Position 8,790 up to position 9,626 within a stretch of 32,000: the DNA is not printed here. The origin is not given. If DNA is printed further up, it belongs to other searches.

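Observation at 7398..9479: Chemoreceptor with a complete H-NOX heme domain fused after the signalling hairpin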

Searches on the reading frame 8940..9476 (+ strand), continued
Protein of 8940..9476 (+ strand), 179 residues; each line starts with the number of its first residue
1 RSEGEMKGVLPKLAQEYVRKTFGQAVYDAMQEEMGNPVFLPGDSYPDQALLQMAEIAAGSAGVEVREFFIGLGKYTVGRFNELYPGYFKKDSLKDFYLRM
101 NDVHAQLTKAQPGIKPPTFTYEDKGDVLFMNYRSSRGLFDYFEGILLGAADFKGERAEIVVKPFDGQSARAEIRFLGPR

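Call 73: find_homologous_proteins(query=L066:2830-5016:+, max_evalue=1e-50)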
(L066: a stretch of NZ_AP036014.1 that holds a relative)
Query L066:2830-5016:+ (729 aa): 2403 proteins with E <= 1e-50 among 8000 candidates; the best 120 are listed.
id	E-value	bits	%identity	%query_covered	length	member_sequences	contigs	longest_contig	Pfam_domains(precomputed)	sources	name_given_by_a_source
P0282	0.0e+0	1472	100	96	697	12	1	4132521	PF00015.27,PF08448.17,PF07700.21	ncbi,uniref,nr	ncbi:heme NO-binding domain-containing protein [Nitratidesulfovibrio sp. HK-II]|uniref:methyl-accept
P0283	0.0e+0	1222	83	96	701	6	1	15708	PF00015.27,PF07700.21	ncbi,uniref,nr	ncbi:methyl-accepting chemotaxis protein [Nitratidesulfovibrio liaohensis]|uniref:methyl-accepting c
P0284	0.0e+0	1221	84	96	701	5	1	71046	PF00015.27,PF07700.21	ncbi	-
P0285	0.0e+0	1171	81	96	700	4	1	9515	PF00015.27,PF07700.21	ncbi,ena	-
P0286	0.0e+0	1122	85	86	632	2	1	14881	PF00015.27,PF07700.21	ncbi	ncbi:chemotaxis protein, partial [Desulfovibrio oxamicus]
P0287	9.6e-246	836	82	70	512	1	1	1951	PF00015.27,PF08448.17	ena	-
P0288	7.9e-221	753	58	91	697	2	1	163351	PF00015.27,PF13426.14,PF08448.17,PF00989.32,PF07700.21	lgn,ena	-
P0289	9.0e-203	694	55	93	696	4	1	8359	PF00015.27,PF07700.21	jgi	-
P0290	2.4e-193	662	58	81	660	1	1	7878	PF00015.27,PF13426.14,PF08448.17,PF00989.32,PF07700.21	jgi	jgi:methyl-accepting chemotaxis protein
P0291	4.9e-191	655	58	80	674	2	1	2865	PF00015.27,PF07700.21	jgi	-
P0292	6.2e-189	648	53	93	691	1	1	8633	PF00015.27,PF13426.14,PF07700.21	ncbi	-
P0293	1.4e-187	643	57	83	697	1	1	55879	PF00015.27,PF07700.21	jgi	jgi:methyl-accepting chemotaxis protein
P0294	3.2e-186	639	59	80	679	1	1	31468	PF00015.27,PF07700.21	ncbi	-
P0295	5.9e-185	635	57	82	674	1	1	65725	PF00015.27,PF00989.32,PF07700.21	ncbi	ncbi:MAG: methyl-accepting chemotaxis protein [Desulfovibrionaceae bacterium]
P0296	9.6e-184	631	52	95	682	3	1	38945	PF00015.27,PF13426.14,PF08448.17,PF00989.32,PF07700.21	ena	-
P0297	2.5e-183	629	57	82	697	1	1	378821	PF00015.27,PF07700.21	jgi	-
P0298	5.2e-182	625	51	94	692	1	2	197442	PF00015.27,PF08448.17,PF00989.32,PF07700.21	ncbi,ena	-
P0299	8.1e-182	624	55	81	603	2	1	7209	PF00015.27,PF08448.17,PF00989.32,PF07700.21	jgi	-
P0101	1.5e-181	623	54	85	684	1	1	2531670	PF06009.20,PF00015.27,PF13426.14,PF08448.17,PF00989.32,PF07700.21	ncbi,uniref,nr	ncbi:methyl-accepting chemotaxis protein [Desulfohalovibrio reitneri]|uniref:methyl-accepting chemot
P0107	2.9e-180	619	50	94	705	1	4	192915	PF00015.27,PF08448.17,PF07700.21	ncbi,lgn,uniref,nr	ncbi:methyl-accepting chemotaxis sensory transducer with Pas/Pac sensor [Paucidesulfovibrio gracilis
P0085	2.9e-180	619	54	83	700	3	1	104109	PF00015.27,PF13426.14,PF08448.17,PF00989.32,PF07700.21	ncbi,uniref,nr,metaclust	ncbi:methyl-accepting chemotaxis protein [Desulfovibrio oxyclinae]|uniref:methyl-accepting chemotaxi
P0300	3.2e-180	619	59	78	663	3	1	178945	PF00015.27,PF07700.21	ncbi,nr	ncbi:MAG: heme NO-binding domain-containing protein [Desulfovibrionaceae bacterium]|nr:heme NO-bindi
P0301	6.6e-180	618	56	80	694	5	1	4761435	PF00015.27,PF07700.21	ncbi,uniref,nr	ncbi:chemotaxis protein [Oceanidesulfovibrio marinus]|uniref:Chemotaxis protein n=1 Tax=Oceanidesulf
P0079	1.8e-179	617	51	94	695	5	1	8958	PF00015.27,PF13426.14,PF08448.17,PF00989.32,PF07700.21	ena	-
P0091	5.5e-179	615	49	95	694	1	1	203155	PF00015.27,PF13426.14,PF00989.32,PF07700.21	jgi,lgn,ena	-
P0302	6.5e-179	615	55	82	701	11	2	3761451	PF00015.27,PF13426.14,PF08448.17,PF00989.32,PF07700.21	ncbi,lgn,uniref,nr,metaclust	ncbi:methyl-accepting chemotaxis protein [Desulfonatronum lacustre]|uniref:methyl-accepting chemotax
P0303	6.7e-179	615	54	82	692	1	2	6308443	PF00015.27,PF00989.32,PF07700.21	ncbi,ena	-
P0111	4.8e-178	612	50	94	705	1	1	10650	PF00015.27,PF08448.17,PF07700.21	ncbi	ncbi:MAG: methyl-accepting chemotaxis protein [Desulfovibrio sp.]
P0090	9.5e-178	611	55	81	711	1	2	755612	PF00015.27,PF13426.14,PF08448.17,PF07700.21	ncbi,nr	ncbi:methyl-accepting chemotaxis protein [Salidesulfovibrio brasiliensis]|nr:methyl-accepting chemot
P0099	1.4e-177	610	53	82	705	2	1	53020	PF00015.27,PF08448.17,PF00989.32,PF07700.21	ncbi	ncbi:MAG: methyl-accepting chemotaxis protein [Desulfovibrionaceae bacterium]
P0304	3.3e-177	609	55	83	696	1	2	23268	PF00015.27,PF13426.14,PF08448.17,PF07700.21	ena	-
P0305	1.4e-176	607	53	82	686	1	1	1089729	PF00015.27,PF00989.32,PF07700.21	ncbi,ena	-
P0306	2.2e-176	606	53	85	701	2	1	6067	PF00015.27,PF13426.14,PF08448.17,PF00989.32,PF07700.21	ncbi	-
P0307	3.1e-176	606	49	96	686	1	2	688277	PF00015.27,PF13426.14,PF08448.17,PF00989.32,PF07700.21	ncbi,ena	-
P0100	2.4e-175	603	53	81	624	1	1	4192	PF00015.27,PF13426.14,PF08448.17,PF00989.32,PF07700.21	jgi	jgi:methyl-accepting chemotaxis protein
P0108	1.2e-174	601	49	94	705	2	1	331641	PF00015.27,PF08448.17,PF07700.21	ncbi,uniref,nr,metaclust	ncbi:methyl-accepting chemotaxis protein [Paucidesulfovibrio longus]|uniref:methyl-accepting chemota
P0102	2.0e-174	600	53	80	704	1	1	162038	PF00015.27,PF13426.14,PF08448.17,PF00989.32,PF07700.21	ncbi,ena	-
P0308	3.0e-174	599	50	91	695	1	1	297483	PF00015.27,PF07700.21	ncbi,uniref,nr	ncbi:chemotaxis protein [Oceanidesulfovibrio indonesiensis]|uniref:Chemotaxis protein n=1 Tax=Oceani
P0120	3.2e-174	599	53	82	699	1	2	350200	PF00015.27,PF13426.14,PF08448.17,PF00989.32,PF07700.21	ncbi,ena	-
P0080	3.9e-174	599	53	84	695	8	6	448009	PF00015.27,PF13426.14,PF08448.17,PF00989.32,PF07700.21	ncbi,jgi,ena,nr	ncbi:MAG: methyl-accepting chemotaxis protein [Desulfovibrionaceae bacterium]|nr:methyl-accepting ch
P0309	7.4e-174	598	52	82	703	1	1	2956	PF00015.27,PF13426.14,PF08448.17,PF00989.32,PF07700.21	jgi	-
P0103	1.1e-173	597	53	81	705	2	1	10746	PF00015.27,PF07700.21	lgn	-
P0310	2.2e-173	596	50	94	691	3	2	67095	PF00015.27,PF08448.17,PF00989.32,PF07700.21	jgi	jgi:methyl-accepting chemotaxis protein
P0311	3.6e-173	596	53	81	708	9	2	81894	PF00015.27,PF13426.14,PF07700.21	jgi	-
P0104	5.1e-173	595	54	81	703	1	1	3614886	PF00015.27,PF13426.14,PF08448.17,PF00989.32,PF07700.21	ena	-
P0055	6.0e-173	595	49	92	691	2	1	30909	PF00015.27,PF13426.14,PF08448.17,PF00989.32,PF07700.21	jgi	-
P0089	1.2e-172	594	48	95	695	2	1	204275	PF00015.27,PF13426.14,PF07700.21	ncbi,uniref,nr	ncbi:methyl-accepting chemotaxis protein [Pseudodesulfovibrio senegalensis]|uniref:PAS domain-contai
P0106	1.2e-172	594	49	94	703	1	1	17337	PF00015.27,PF08448.17,PF07700.21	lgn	-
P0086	1.7e-172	593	52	83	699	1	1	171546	PF00015.27,PF13426.14,PF08448.17,PF00989.32,PF07700.21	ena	-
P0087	1.8e-172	593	52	83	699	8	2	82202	PF00015.27,PF13426.14,PF08448.17,PF00989.32,PF07700.21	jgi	jgi:methyl-accepting chemotaxis protein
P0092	2.0e-172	593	53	83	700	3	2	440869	PF00015.27,PF13426.14,PF08448.17,PF07700.21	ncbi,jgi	jgi:methyl-accepting chemotaxis protein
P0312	9.0e-172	591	48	94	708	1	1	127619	PF00015.27,PF13426.14,PF08448.17,PF00989.32,PF07700.21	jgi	jgi:methyl-accepting chemotaxis protein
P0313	1.4e-171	590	52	81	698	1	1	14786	PF00015.27,PF13426.14,PF08448.17,PF00989.32,PF07700.21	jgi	jgi:methyl-accepting chemotaxis protein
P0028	1.7e-171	590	48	94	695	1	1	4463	PF00015.27,PF13426.14,PF08448.17,PF00989.32,PF07700.21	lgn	-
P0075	1.8e-171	590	51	84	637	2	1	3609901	PF00015.27,PF13426.14,PF08448.17,PF07700.21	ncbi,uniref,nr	ncbi:methyl-accepting chemotaxis protein [Pseudodesulfovibrio tunisiensis]|uniref:methyl-accepting c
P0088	2.9e-171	589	52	86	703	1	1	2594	PF00015.27,PF13426.14,PF08448.17,PF00989.32,PF07700.21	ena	-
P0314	4.4e-171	589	54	80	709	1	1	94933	PF00015.27,PF13426.14,PF07700.21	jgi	-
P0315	8.6e-171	588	51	83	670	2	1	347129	PF00015.27,PF13426.14,PF08448.17,PF00989.32,PF07700.21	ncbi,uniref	ncbi:methyl-accepting chemotaxis protein [Fundidesulfovibrio terrae]|uniref:methyl-accepting chemota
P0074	1.1e-170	588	48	93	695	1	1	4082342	PF00015.27,PF13426.14,PF08448.17,PF00989.32,PF07700.21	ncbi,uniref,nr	ncbi:methyl-accepting chemotaxis protein [Pseudodesulfovibrio sp. zrk46]|uniref:methyl-accepting che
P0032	1.2e-170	587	52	83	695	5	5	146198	PF00015.27,PF13426.14,PF08448.17,PF00989.32,PF07700.21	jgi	jgi:methyl-accepting chemotaxis protein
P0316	2.9e-170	586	52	85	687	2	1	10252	PF00015.27,PF13426.14,PF08448.17,PF07700.21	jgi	-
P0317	3.2e-170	586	58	71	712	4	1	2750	PF00015.27,PF08448.17,PF00989.32,PF07700.21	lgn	-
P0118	3.2e-170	586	53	81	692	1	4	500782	PF00015.27,PF13426.14,PF08448.17,PF00989.32,PF07700.21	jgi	jgi:methyl-accepting chemotaxis protein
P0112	3.8e-170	586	48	94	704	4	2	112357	PF00015.27,PF08448.17,PF07700.21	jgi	-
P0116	3.8e-170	586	51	83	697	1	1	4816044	PF00015.27,PF13426.14,PF08448.17,PF07700.21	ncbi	ncbi:methyl-accepting chemotaxis protein [Desulfonatronum parangueonense]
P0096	4.3e-170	586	53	81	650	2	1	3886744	PF00015.27,PF13426.14,PF08448.17,PF07700.21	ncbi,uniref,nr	ncbi:methyl-accepting chemotaxis protein [Salidesulfovibrio onnuriiensis]|uniref:methyl-accepting ch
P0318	5.0e-170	585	48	94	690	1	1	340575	PF00015.27,PF13426.14,PF08448.17,PF00989.32,PF07700.21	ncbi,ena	-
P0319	9.9e-170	584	51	85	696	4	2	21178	PF00015.27,PF13426.14,PF08448.17,PF00989.32,PF07700.21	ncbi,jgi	-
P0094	2.1e-169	583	48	91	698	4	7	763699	PF00015.27,PF13426.14,PF07700.21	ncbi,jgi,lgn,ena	-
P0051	2.5e-169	583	48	94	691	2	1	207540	PF00015.27,PF13426.14,PF08448.17,PF00989.32,PF07700.21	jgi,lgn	jgi:methyl-accepting chemotaxis protein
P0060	3.1e-169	583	52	82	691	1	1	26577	PF00015.27,PF13426.14,PF08448.17,PF07700.21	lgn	-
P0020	3.2e-169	583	48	94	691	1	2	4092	PF00015.27,PF13426.14,PF08448.17,PF00989.32,PF07700.21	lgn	-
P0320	3.3e-169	583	53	80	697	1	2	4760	PF00015.27,PF13426.14,PF00989.32,PF07700.21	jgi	-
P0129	3.8e-169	582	60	68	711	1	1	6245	PF00015.27,PF07700.21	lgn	-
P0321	3.8e-169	582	49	94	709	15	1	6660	PF00015.27,PF13426.14,PF08448.17,PF00989.32,PF07700.21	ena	-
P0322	4.8e-169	582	48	95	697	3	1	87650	PF00015.27,PF13426.14,PF08448.17,PF00989.32,PF07700.21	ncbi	ncbi:MAG: methyl-accepting chemotaxis protein [Desulfovibrio sp.]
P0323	1.3e-168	581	53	80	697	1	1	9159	PF00015.27,PF13426.14,PF00989.32,PF07700.21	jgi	jgi:methyl-accepting chemotaxis protein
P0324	1.5e-168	581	55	79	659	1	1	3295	PF00015.27,PF07700.21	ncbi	ncbi:MAG: methyl-accepting chemotaxis protein, partial [Oceanidesulfovibrio sp.]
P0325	1.5e-168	580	53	80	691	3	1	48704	PF00015.27,PF13426.14,PF08448.17,PF00989.32,PF07700.21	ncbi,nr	ncbi:MAG: PAS domain-containing protein [Desulfovibrionales bacterium]|nr:MAG: PAS domain-containing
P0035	3.1e-168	579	49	92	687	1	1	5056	PF00015.27,PF13426.14,PF08448.17,PF00989.32,PF07700.21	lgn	-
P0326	4.0e-168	579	49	94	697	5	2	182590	PF00015.27,PF13426.14,PF00989.32,PF07700.21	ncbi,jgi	jgi:methyl-accepting chemotaxis protein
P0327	4.7e-168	579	50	85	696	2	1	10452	PF00015.27,PF13426.14,PF08448.17,PF00989.32,PF07700.21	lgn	-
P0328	9.5e-168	578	48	94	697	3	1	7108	PF00015.27,PF13426.14,PF00989.32,PF07700.21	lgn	-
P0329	1.1e-167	578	50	87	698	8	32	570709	PF00015.27,PF13426.14,PF07700.21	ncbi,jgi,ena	-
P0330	1.4e-167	577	54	80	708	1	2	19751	PF00015.27,PF13426.14,PF08448.17,PF07700.21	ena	-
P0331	1.8e-167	577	53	80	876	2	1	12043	PF00015.27,PF00672.31,PF12729.14,PF08448.17,PF07700.21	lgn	-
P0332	3.3e-167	576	53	80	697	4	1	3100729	PF00015.27,PF00989.32,PF07700.21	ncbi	ncbi:methyl-accepting chemotaxis protein [Humidesulfovibrio sp.]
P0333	4.1e-167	576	52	81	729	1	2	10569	PF00015.27,PF08448.17,PF07700.21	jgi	jgi:methyl-accepting chemotaxis protein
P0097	4.8e-167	575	50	86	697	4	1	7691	PF00015.27,PF13426.14,PF08448.17,PF00989.32,PF07700.21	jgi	jgi:methyl-accepting chemotaxis protein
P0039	5.1e-167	575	52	82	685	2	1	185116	PF00015.27,PF13426.14,PF08448.17,PF00989.32,PF07700.21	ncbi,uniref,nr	ncbi:PAS domain-containing protein [Pseudodesulfovibrio sp. F-1]|uniref:PAS domain-containing protei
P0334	6.1e-167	575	53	80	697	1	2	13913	PF00015.27,PF13426.14,PF00989.32,PF07700.21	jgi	-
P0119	8.3e-167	575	46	95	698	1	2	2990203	PF00015.27,PF13426.14,PF00989.32,PF07700.21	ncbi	-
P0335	9.3e-167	575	52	80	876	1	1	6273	PF00015.27,PF00672.31,PF12729.14,PF08448.17,PF07700.21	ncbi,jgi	-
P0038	1.0e-166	574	52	81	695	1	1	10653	PF00015.27,PF13426.14,PF08448.17,PF00989.32,PF07700.21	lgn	-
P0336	1.4e-166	574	52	80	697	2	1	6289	PF00015.27,PF00989.32,PF07700.21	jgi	-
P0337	1.5e-166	574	52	81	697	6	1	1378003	PF00015.27,PF13426.14,PF08448.17,PF00989.32,PF07700.21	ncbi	ncbi:methyl-accepting chemotaxis protein [Humidesulfovibrio idahonensis]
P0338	1.6e-166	574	52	81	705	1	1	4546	PF00015.27,PF07700.21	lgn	-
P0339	3.0e-166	573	48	94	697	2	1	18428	PF00015.27,PF13426.14,PF08448.17,PF00989.32,PF07700.21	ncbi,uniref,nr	ncbi:MAG TPA: methyl-accepting chemotaxis protein [Humidesulfovibrio sp.]|uniref:methyl-accepting ch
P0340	3.7e-166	573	52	81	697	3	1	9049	PF00015.27,PF13426.14,PF00989.32,PF07700.21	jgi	jgi:methyl-accepting chemotaxis protein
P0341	6.0e-166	572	52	81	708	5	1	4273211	PF00015.27,PF13426.14,PF00989.32,PF07700.21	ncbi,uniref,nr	ncbi:methyl-accepting chemotaxis protein [Desulfolutivibrio sulfoxidireducens]|uniref:methyl-accepti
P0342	6.1e-166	572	52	81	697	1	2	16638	PF00015.27,PF13426.14,PF08448.17,PF00989.32,PF07700.21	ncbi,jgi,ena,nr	ncbi:MAG: chemotaxis protein [Desulfovibrionaceae bacterium CG1_02_65_16]|nr:MAG: chemotaxis protein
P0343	7.4e-166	572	52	80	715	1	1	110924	PF00015.27,PF00989.32,PF07700.21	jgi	jgi:methyl-accepting chemotaxis protein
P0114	7.5e-166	572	50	83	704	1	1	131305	PF00015.27,PF07700.21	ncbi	-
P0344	9.1e-166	571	53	81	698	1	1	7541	PF00015.27,PF13426.14,PF00989.32,PF07700.21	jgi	jgi:methyl-accepting chemotaxis protein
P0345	1.2e-165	571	52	80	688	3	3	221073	PF00015.27,PF13426.14,PF00989.32,PF07700.21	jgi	jgi:methyl-accepting chemotaxis protein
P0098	1.3e-165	571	51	87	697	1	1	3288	PF00015.27,PF13426.14,PF00989.32,PF07700.21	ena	-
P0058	1.7e-165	570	47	94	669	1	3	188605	PF00015.27,PF13426.14,PF08448.17,PF00989.32,PF07700.21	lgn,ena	-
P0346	1.9e-165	570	52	81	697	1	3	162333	PF00015.27,PF13426.14,PF00989.32,PF07700.21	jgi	jgi:methyl-accepting chemotaxis protein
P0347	2.0e-165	570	53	80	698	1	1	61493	PF00015.27,PF07700.21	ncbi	-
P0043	2.0e-165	570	47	94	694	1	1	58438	PF00015.27,PF13426.14,PF08448.17,PF00989.32,PF07700.21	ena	-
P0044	2.0e-165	570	51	84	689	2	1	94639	PF00015.27,PF13426.14,PF08448.17,PF00989.32,PF07700.21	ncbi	ncbi:MAG: methyl-accepting chemotaxis protein [Pseudomonadota bacterium]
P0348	2.1e-165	570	52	81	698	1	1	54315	PF00015.27,PF07700.21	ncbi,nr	ncbi:MAG: methyl-accepting chemotaxis protein [Humidesulfovibrio sp.]|nr:methyl-accepting chemotaxis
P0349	2.1e-165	570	52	81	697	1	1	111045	PF00015.27,PF13426.14,PF00989.32,PF07700.21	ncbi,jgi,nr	ncbi:MAG: heme NO-binding domain-containing protein [Desulfovibrio sp.]|jgi:methyl-accepting chemota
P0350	2.3e-165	570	51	81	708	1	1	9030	PF00015.27,PF13426.14,PF00989.32,PF07700.21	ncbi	-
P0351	2.4e-165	570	53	81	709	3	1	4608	PF00015.27,PF13426.14,PF00989.32,PF07700.21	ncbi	ncbi:MAG: methyl-accepting chemotaxis protein [Acidobacteriota bacterium]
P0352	2.5e-165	570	52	81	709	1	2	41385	PF00015.27,PF13426.14,PF08448.17,PF00989.32,PF07700.21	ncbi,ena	-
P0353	2.6e-165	570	52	80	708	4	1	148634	PF00015.27,PF13426.14,PF00989.32,PF07700.21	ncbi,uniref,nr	ncbi:PAS domain-containing protein [Desulfovibrio aerotolerans]|uniref:PAS domain-containing protein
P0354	2.6e-165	570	53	81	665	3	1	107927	PF00015.27,PF13426.14,PF08448.17,PF00989.32,PF07700.21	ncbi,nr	ncbi:MAG: methyl-accepting chemotaxis protein [Humidesulfovibrio sp.]|nr:methyl-accepting chemotaxis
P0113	2.9e-165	570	50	83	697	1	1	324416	PF00015.27,PF13426.14,PF08448.17,PF07700.21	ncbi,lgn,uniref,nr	ncbi:methyl-accepting chemotaxis sensory transducer with Pas/Pac sensor [Desulfonatronum thiosulfato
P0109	3.2e-165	569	47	95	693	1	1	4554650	PF00015.27,PF13426.14,PF05911.17,PF08448.17,PF00989.32,PF07700.21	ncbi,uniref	ncbi:MAG: methyl-accepting chemotaxis protein [Desulfovibrio sp.]|uniref:methyl-accepting chemotaxis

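Call 74: list_cluster_members(proteins=[P0282, P0284, P0285, P0001])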
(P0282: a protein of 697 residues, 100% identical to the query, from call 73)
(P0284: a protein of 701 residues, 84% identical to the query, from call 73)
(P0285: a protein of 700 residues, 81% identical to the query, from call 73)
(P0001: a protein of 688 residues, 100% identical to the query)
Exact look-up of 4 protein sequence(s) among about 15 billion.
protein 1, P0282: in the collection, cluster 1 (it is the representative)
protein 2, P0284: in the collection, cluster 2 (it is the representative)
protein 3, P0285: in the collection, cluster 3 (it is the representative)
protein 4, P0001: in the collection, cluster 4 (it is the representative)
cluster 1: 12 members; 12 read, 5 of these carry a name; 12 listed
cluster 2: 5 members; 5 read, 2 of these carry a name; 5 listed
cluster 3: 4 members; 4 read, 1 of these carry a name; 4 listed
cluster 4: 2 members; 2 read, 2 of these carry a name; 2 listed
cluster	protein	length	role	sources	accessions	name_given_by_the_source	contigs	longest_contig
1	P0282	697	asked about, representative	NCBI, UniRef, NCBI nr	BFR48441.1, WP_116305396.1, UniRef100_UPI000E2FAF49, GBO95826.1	heme NO-binding domain-containing protein [Nitratidesulfovibrio sp. HK-II] | methyl-accepting chemotaxis protein n=1 Tax=Nitratidesulfovibrio sp. HK-II TaxID=2009266 ... | methyl-accepting chemotaxis protein [Nitratidesulfovibrio sp. HK-II]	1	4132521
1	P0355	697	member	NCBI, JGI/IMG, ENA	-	methyl-accepting chemotaxis protein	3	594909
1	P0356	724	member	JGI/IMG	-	methyl-accepting chemotaxis protein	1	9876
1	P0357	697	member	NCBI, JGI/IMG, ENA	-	methyl-accepting chemotaxis protein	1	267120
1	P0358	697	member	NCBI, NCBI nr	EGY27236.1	methyl-accepting chemotaxis (MCP) signaling domain protein [Desulfovibrio sp. A2]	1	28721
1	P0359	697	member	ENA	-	-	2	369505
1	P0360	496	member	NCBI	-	-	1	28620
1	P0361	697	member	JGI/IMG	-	-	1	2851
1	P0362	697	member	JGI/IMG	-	-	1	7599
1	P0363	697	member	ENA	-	-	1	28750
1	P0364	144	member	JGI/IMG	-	-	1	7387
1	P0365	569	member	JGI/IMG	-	-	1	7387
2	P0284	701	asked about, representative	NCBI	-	-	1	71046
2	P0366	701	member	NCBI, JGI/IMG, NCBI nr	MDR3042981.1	MAG: methyl-accepting chemotaxis protein [Desulfovibrio sp.] | methyl-accepting chemotaxis protein | methyl-accepting chemotaxis protein [Desulfovibrio sp.]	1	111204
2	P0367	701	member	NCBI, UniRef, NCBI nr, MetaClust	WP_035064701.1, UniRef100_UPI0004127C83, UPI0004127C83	methyl-accepting chemotaxis protein [Nitratidesulfovibrio termitidis] | methyl-accepting chemotaxis protein n=1 Tax=Nitratidesulfovibrio termitidis TaxID=42252 ... | status=active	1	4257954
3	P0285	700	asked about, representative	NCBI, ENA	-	-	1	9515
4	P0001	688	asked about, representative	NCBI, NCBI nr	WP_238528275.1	methyl-accepting chemotaxis protein [Pseudodesulfovibrio mercurii]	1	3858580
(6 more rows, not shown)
